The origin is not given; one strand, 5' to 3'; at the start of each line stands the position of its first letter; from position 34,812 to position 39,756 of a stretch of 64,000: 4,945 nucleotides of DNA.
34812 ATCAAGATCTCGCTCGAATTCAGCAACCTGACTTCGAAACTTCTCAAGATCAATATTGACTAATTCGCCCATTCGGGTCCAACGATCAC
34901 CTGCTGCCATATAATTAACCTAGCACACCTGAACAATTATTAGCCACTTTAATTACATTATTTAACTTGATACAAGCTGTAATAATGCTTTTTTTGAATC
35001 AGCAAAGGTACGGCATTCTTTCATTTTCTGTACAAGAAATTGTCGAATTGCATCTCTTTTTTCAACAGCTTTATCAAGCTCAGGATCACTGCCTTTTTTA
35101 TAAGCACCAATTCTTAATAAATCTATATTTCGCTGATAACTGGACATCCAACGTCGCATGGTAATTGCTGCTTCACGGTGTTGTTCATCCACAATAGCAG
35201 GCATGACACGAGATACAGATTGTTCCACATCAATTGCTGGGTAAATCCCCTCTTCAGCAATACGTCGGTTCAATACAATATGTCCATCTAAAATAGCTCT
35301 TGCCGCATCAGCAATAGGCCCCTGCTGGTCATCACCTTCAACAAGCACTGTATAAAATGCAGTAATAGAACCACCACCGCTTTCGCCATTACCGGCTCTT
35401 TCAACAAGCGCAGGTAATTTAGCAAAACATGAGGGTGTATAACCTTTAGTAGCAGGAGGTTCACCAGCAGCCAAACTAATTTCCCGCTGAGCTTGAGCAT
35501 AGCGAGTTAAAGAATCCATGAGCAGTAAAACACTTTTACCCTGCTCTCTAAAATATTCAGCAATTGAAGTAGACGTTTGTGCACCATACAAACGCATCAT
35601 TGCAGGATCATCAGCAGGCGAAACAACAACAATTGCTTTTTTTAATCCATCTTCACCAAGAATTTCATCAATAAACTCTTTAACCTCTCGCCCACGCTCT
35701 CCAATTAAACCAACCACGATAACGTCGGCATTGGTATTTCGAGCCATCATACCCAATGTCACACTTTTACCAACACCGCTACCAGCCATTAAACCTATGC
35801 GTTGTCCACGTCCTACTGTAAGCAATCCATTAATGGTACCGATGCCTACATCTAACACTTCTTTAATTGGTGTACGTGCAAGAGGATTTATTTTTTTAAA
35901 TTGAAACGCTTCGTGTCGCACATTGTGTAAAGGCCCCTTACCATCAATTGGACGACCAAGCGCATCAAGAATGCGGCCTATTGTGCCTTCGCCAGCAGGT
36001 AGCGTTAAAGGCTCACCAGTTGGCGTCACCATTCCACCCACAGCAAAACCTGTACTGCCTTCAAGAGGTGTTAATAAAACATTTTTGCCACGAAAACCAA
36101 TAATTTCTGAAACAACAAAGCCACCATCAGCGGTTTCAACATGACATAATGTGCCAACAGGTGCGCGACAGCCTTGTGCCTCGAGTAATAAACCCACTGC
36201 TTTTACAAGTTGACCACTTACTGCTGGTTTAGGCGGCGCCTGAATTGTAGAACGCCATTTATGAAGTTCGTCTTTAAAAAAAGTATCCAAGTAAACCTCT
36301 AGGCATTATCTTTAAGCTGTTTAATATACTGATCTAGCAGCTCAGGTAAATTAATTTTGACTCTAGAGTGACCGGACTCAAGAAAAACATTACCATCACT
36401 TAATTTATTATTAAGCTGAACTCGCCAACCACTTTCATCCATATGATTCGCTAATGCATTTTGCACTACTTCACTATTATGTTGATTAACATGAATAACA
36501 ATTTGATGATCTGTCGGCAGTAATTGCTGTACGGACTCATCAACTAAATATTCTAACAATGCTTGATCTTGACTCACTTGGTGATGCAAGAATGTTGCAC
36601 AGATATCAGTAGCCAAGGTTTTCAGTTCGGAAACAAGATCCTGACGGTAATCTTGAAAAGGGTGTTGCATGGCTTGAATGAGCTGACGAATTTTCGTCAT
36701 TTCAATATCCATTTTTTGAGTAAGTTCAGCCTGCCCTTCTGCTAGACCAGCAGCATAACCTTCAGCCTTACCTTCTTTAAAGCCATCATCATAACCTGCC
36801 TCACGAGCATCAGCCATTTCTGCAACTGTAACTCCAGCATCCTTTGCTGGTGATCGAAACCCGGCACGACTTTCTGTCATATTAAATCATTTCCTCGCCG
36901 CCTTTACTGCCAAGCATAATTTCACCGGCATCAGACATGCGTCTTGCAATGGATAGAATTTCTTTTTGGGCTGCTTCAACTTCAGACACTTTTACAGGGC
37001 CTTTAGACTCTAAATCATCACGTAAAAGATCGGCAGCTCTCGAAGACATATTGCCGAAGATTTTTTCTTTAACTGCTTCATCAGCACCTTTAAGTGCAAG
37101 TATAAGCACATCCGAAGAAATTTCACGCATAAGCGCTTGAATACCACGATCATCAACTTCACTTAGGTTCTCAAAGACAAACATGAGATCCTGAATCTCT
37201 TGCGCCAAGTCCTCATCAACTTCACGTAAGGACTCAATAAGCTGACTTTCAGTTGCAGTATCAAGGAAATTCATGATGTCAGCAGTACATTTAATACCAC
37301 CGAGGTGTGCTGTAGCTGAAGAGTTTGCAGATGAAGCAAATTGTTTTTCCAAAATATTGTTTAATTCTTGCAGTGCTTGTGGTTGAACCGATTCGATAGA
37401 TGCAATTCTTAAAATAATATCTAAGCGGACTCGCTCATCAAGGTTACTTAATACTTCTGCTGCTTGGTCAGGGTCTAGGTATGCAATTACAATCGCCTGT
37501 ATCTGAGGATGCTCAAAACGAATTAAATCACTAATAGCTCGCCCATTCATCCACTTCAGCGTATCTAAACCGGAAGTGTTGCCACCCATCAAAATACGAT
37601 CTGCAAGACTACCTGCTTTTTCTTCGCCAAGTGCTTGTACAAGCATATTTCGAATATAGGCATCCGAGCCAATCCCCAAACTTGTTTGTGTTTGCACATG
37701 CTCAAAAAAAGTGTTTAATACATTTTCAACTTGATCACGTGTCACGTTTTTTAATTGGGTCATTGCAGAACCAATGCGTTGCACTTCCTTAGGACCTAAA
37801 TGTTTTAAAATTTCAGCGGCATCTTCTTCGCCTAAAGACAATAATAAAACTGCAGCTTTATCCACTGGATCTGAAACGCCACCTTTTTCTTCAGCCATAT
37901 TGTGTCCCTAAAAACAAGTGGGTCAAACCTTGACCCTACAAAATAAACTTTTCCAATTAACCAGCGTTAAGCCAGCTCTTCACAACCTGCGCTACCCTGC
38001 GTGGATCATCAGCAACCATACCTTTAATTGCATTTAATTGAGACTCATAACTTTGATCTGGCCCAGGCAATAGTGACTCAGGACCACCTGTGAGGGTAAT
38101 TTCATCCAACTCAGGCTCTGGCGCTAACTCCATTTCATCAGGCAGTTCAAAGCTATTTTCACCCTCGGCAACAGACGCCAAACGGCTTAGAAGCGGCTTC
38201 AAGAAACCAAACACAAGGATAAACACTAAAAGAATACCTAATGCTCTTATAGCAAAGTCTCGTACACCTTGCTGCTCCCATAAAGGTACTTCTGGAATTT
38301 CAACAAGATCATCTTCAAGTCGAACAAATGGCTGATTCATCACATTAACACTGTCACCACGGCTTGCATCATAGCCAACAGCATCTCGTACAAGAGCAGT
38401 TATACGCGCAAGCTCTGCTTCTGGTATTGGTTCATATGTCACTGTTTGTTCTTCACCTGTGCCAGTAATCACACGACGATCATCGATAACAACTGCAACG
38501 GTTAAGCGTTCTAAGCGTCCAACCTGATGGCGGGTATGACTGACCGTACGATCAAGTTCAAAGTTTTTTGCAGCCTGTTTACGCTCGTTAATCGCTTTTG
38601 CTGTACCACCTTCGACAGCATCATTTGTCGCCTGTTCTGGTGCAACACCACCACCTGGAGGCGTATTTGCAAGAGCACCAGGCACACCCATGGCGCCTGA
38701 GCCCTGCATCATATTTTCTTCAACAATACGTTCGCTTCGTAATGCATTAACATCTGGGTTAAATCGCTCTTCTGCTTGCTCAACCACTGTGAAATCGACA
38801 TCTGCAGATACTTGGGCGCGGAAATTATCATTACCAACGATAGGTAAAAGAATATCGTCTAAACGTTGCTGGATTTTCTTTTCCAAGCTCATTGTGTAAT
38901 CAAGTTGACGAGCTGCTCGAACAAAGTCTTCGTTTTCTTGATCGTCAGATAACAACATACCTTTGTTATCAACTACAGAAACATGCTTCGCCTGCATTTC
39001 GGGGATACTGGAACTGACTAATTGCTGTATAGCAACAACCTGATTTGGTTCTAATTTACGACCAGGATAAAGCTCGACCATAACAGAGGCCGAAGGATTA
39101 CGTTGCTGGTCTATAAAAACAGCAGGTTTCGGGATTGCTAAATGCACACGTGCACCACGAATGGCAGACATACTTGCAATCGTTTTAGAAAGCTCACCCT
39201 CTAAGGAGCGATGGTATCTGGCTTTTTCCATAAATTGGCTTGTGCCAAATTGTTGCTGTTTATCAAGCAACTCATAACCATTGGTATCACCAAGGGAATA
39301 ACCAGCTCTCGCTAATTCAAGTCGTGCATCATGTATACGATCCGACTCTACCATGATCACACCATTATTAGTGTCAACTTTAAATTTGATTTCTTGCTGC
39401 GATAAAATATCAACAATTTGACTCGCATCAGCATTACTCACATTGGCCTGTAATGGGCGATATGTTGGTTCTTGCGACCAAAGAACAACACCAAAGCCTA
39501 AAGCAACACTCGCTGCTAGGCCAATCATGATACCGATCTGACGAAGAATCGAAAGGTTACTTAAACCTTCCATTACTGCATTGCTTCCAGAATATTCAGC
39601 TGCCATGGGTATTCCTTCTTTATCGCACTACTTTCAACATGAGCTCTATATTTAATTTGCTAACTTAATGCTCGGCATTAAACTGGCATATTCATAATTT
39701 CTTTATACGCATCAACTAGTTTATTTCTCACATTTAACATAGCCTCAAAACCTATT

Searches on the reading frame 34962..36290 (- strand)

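Call 56: search_protein_families(library=pfam, proteins=[window:34962-36290:-], max_evalue=0.001)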
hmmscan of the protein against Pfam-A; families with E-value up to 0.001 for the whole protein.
window:34962-36290:- (442 aa): 3 families
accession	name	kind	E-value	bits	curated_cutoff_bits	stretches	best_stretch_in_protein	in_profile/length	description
PF00006.31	ATP-synt_ab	-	4.2e-85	285.1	29.5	1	149-360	1-213/213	ATP synthase alpha/beta family, nucleotide-binding domain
PF18269.6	T3SS_ATPase_C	-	9.6e-26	89.9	22.7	1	367-437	1-71/72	T3SS EscN ATPase C-terminal domain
PF02874.29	ATP-synt_ab_N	-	0.0007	20.5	20.9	0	29-92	2-69/69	ATP synthase alpha/beta family, beta-barrel domain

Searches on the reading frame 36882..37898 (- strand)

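Call 56: search_protein_families(library=pfam, proteins=[window:36882-37898:-], max_evalue=0.001)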
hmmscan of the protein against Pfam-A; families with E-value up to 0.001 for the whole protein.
window:36882-37898:- (338 aa): 4 families
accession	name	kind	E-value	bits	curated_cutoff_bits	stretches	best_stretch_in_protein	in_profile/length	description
PF01706.21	FliG_C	-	1.1e-44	151.5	23.3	1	222-329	1-108/108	FliG C-terminal domain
PF14842.11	FliG_N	-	4.5e-42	143.3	25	2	12-109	5-102/104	FliG N-terminal domain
PF14841.11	FliG_M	-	6.5e-32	110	25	1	120-192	2-74/76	FliG middle domain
PF03448.22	MgtE_N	-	4.5e-09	37.2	25.9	0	130-164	14-48/102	MgtE intracellular N domain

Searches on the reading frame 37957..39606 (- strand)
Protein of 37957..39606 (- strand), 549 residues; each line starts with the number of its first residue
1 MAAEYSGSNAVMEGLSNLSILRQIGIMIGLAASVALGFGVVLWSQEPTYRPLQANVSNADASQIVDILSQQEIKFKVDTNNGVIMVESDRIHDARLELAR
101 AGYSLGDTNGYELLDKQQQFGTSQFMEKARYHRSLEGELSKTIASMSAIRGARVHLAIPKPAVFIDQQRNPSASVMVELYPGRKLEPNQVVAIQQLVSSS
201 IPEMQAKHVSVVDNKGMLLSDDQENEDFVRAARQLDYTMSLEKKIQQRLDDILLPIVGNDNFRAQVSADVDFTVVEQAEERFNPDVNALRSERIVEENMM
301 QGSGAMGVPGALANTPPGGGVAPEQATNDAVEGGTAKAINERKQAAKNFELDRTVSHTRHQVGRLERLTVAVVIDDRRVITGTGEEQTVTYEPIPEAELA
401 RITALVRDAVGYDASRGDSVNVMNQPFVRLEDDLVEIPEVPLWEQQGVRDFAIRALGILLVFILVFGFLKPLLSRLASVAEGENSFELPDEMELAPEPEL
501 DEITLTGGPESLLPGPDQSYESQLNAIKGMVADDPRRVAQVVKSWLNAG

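Call 56: search_protein_families(library=pfam, proteins=[window:37957-39606:-], max_evalue=0.001)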
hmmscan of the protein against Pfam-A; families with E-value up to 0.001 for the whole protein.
window:37957-39606:- (549 aa): 2 families
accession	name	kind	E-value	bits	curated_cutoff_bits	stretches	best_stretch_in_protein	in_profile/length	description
PF01514.23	YscJ_FliF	-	4.1e-63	212.9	24.4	1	45-220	2-178/179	Secretory protein of YscJ/FliF family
PF08345.17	YscJ_FliF_C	-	8.6e-46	156.5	23.8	1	253-427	1-147/147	Flagellar M-ring protein C-terminal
